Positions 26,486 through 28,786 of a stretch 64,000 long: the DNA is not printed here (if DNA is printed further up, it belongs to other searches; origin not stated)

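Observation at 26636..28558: Orphan H-box dimerisation domain (no ATPase) + receiver + active-looking Hanks kinase in one polypeptide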

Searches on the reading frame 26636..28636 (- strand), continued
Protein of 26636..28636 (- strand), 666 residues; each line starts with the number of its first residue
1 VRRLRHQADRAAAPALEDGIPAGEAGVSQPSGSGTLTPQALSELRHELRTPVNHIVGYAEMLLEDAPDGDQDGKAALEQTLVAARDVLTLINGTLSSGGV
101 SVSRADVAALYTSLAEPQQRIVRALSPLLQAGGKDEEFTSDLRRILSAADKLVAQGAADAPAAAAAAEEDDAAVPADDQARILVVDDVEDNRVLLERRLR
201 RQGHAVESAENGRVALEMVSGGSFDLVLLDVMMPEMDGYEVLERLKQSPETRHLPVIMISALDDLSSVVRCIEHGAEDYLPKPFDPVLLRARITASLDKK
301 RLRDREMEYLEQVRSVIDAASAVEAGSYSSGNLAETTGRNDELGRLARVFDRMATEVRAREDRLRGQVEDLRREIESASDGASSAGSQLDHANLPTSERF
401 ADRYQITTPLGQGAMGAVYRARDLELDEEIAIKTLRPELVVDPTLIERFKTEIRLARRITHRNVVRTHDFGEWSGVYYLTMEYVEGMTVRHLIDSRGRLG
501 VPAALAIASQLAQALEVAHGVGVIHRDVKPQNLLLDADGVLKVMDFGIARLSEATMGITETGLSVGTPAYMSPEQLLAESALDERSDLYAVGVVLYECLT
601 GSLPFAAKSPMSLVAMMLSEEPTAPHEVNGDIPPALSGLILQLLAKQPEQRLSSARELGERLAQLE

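Call 48: find_related_loci(query=A1, collection=genome_contigs, flank=9000)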
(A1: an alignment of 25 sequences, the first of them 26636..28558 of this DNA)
Query A1 (640 aa) in genome_contigs; peptide patterns used: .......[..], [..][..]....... (x = any residue, [..] = any of these).
600 stretches matched a pattern (row limit reached: there are more); 593 encode a relative of the query (tblastn E <= 1e-3); the best 80 are kept; 79 distinct loci.
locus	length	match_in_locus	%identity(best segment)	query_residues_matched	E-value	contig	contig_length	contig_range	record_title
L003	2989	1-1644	87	94-640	0e+0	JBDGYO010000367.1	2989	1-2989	MAG: Gemmatimonadota bacterium isolate M3-38_Bin_121 M3-38_Bin_121_scaffold_291174, whole genome shotgun sequence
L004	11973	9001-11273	66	1-639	0e+0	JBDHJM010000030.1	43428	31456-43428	MAG: Gemmatimonadota bacterium isolate BHB10-26_Bin_197 BHB10-26_Bin_197_scaffold_4266, whole genome shotgun sequence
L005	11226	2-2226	62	4-639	0e+0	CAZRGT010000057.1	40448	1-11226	MAG TPA_asm: uncultured Gemmatimonadaceae bacterium isolate binchicken_co165_439 genome assembly, contig: k141_2664293,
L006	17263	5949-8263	61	9-639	0e+0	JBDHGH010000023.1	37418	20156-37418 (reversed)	MAG: Gemmatimonadota bacterium isolate M8-58_Bin_422 M8-58_Bin_422_scaffold_5194, whole genome shotgun sequence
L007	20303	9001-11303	61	10-639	0e+0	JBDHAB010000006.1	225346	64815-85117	MAG: Gemmatimonadota bacterium isolate M3-44_Bin_129 M3-44_Bin_129_scaffold_194, whole genome shotgun sequence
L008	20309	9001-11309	60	1-640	0e+0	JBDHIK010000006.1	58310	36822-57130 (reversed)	MAG: Gemmatimonadota bacterium isolate BHB10-2_Bin_277 BHB10-2_Bin_277_scaffold_2737, whole genome shotgun sequence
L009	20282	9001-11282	61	7-639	0e+0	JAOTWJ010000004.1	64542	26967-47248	MAG: Gemmatimonadota bacterium isolate 13_May_SF_Bin78 13_May_SF_Bin78_scaffold_205_c1, whole genome shotgun sequence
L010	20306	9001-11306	59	2-639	0e+0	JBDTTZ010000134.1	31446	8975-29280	MAG: Gemmatimonadota bacterium isolate cluster3_bin.32 NODE_4190_length_31446_cov_12.260552, whole genome shotgun sequen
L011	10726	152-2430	60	7-639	0e+0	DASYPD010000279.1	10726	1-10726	MAG TPA_asm: Gemmatimonadales bacterium isolate SMAG_U4447 k141_1525083, whole genome shotgun sequence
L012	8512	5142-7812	62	5-639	0e+0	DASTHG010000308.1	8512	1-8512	MAG TPA_asm: Gemmatimonadales bacterium isolate SMAG_U452 k141_801316, whole genome shotgun sequence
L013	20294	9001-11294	60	5-639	0e+0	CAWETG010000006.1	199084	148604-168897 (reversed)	MAG: uncultured Gemmatimonadales bacterium isolate MFD01476.bin.1.191 genome assembly, contig: contig_17918, whole genom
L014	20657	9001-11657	58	4-632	0e+0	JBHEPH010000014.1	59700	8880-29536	MAG: Gemmatimonadales bacterium isolate S6_bin.68.strict S6_NODE_14, whole genome shotgun sequence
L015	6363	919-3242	58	15-636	0e+0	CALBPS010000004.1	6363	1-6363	MAG TPA_asm: uncultured Gemmatimonadetes bacterium isolate DRR093004_bin.87_CONCOCT_v1.1_MAG genome assembly, contig: ER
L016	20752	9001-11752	59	7-639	0e+0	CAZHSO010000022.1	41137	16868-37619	MAG TPA_asm: uncultured Gemmatimonas sp. isolate SRP119689_co1_21 genome assembly, contig: NODE_1119_length_41137_cov_9.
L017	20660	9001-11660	60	7-639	0e+0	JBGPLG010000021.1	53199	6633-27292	MAG: Gemmatimonadota bacterium isolate OBJ_0618_7090110_268 k141_5991450_length_53199_cov_135.8966, whole genome shotgun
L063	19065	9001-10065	50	287-640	1e-93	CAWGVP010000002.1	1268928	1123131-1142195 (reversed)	MAG: uncultured Gemmatimonadales bacterium isolate MFD09206.bin.1.208 genome assembly, contig: contig_2445, whole genome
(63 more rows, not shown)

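Call 58: search_protein_families(library=pfam, proteins=[L063:8047-10071:+], max_evalue=0.001)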
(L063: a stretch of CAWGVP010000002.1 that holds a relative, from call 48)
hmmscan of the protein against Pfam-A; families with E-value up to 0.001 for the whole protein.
L063:8047-10071:+ (674 aa): 5 families
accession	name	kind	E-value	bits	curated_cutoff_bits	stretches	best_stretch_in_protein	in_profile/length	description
PF00069.31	Pkinase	-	5.7e-48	164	31.7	1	407-666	1-258/263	Protein kinase domain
PF07714.23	PK_Tyr_Ser-Thr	-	2.4e-28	99.6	23.1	1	409-667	3-256/258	Protein tyrosine and serine/threonine kinase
PF00672.30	HAMP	-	2e-17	63.7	25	1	310-362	1-53/53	HAMP domain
PF03109.22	ABC1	-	5.9e-07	29.3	22.9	1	482-559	144-220/244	ABC1 atypical kinase-like domain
PF01636.29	APH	-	5.9e-05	23.4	23.2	0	522-555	165-199/239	Phosphotransferase enzyme family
